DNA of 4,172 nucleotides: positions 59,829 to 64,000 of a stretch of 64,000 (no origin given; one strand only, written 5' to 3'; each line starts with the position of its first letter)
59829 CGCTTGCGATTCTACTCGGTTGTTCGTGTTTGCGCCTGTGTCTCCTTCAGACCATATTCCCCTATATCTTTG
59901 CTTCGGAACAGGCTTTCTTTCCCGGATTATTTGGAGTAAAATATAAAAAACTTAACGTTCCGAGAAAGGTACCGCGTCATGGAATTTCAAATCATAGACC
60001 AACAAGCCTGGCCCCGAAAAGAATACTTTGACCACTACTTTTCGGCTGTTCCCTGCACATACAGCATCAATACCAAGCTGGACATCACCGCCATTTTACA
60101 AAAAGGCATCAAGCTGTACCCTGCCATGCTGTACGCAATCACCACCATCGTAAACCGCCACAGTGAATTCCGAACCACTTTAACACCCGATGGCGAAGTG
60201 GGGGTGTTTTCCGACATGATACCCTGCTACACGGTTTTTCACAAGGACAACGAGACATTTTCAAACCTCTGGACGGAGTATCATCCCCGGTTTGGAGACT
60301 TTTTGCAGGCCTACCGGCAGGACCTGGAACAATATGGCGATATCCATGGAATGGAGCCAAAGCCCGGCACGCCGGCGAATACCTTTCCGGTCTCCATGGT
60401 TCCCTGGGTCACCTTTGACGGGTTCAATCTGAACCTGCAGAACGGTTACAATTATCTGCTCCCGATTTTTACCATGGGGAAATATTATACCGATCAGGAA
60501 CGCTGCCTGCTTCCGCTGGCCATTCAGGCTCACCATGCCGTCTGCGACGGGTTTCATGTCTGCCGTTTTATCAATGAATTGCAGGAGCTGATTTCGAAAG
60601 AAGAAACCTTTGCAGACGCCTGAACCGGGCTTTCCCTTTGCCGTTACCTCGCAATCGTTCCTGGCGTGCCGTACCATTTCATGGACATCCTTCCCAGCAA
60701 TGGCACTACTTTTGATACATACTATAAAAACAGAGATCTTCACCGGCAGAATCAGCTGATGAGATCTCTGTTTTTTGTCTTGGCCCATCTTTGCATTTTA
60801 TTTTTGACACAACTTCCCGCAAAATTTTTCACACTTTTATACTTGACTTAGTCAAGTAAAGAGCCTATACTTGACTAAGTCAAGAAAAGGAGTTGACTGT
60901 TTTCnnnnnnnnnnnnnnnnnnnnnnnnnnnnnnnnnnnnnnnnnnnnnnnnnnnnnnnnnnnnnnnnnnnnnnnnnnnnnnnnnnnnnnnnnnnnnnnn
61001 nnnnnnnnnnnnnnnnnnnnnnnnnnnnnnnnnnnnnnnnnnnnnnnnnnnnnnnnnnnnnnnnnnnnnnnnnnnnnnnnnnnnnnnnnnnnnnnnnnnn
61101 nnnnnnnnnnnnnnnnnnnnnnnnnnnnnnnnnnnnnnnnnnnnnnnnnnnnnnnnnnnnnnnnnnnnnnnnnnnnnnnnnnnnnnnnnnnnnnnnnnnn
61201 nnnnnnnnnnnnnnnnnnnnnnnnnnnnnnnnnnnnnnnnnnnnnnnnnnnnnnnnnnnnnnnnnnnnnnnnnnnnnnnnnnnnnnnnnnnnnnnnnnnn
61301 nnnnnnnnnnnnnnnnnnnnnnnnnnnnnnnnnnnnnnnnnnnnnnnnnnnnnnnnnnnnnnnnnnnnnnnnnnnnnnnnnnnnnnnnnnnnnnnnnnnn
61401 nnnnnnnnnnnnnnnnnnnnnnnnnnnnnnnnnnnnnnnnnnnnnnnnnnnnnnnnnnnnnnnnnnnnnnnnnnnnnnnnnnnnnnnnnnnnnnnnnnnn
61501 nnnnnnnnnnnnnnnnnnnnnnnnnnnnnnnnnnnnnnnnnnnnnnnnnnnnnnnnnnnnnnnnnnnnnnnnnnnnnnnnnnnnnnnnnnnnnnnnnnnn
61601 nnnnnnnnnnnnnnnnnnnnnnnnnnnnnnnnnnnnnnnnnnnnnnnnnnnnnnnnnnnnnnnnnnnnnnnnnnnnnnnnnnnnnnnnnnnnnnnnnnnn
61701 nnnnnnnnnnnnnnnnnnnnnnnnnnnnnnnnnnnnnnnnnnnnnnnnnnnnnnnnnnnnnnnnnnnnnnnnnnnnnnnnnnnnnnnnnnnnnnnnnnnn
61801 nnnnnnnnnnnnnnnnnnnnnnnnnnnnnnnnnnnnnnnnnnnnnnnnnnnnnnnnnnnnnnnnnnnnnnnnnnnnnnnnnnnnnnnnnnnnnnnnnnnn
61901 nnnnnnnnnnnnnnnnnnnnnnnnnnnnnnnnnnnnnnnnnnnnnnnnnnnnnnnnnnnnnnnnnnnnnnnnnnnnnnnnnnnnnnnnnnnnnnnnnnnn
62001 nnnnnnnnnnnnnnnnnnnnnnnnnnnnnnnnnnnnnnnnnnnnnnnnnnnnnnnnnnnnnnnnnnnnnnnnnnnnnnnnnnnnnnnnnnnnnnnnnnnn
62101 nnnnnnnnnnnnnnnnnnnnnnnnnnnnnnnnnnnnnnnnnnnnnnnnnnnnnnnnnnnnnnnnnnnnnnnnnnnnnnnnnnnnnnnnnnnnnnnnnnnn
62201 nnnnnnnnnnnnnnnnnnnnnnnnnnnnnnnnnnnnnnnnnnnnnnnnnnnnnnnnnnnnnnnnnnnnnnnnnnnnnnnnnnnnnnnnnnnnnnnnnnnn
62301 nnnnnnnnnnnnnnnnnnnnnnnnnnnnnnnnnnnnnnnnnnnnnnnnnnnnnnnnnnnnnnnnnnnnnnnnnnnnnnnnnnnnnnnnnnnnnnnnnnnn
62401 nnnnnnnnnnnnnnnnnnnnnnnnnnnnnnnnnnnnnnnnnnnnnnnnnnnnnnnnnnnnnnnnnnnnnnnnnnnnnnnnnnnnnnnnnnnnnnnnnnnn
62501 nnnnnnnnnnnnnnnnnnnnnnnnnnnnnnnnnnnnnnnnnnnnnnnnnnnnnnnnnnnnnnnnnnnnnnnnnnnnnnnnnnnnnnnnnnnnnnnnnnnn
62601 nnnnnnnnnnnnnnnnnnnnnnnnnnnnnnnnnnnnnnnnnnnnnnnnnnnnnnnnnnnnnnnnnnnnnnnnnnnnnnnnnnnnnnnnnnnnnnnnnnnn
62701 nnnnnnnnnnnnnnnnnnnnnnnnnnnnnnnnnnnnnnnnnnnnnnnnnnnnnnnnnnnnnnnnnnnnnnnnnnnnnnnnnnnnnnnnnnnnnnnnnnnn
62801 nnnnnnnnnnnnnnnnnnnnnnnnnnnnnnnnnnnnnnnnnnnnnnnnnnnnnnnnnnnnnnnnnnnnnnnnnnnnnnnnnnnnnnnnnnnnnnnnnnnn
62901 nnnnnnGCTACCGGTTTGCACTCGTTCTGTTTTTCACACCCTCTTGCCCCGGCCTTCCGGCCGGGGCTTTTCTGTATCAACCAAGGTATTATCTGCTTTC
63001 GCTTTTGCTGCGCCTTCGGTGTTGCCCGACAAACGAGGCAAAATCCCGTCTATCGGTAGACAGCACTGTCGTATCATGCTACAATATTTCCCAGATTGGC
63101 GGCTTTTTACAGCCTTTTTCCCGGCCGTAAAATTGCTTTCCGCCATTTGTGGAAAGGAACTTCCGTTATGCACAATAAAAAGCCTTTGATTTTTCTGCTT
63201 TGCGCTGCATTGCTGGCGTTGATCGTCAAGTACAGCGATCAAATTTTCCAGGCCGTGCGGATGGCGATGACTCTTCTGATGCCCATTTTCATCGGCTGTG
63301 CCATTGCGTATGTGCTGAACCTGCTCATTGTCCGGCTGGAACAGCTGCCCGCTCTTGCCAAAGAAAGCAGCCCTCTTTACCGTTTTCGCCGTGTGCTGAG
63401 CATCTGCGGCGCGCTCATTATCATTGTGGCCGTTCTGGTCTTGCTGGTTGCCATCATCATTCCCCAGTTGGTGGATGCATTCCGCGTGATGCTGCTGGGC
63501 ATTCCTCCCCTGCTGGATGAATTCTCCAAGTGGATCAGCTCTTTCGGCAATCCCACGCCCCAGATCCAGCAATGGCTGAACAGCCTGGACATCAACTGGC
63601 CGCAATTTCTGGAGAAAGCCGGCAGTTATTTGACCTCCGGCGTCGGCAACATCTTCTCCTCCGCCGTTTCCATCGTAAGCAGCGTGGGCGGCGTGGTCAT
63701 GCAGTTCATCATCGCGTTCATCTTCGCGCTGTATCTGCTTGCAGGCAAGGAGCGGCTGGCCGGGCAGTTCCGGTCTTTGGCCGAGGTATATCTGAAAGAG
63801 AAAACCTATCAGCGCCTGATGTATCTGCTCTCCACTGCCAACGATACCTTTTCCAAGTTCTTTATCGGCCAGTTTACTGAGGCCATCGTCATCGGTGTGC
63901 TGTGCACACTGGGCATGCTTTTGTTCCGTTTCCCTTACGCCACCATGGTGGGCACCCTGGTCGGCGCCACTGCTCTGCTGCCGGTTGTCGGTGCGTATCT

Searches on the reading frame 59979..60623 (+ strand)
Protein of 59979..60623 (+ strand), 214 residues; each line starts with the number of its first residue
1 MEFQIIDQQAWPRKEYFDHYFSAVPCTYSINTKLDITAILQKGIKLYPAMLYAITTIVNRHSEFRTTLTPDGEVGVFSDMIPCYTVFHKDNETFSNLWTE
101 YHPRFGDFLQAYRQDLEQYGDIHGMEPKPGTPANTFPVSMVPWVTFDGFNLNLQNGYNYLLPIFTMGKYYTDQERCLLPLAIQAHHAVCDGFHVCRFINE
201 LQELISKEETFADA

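Call 7: search_protein_families(library=pfam, proteins=[window:59979-60623:+])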
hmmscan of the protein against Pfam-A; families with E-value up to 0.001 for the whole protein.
window:59979-60623:+ (214 aa): 1 family
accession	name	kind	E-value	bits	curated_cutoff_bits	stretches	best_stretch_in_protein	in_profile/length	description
PF00302.23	CAT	-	2.1e-79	266.7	23.5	1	1-202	1-205/205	Chloramphenicol acetyltransferase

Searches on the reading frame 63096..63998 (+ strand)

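Call 7: search_protein_families(library=pfam, proteins=[window:63096-63998:+])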
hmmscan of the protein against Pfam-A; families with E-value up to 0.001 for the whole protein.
window:63096-63998:+ (301 aa): 1 family
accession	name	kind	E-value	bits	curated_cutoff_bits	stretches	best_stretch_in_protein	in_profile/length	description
PF01594.21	AI-2E_transport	-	9.6e-32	110.9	34.3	1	32-301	3-240/327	AI-2E family transporter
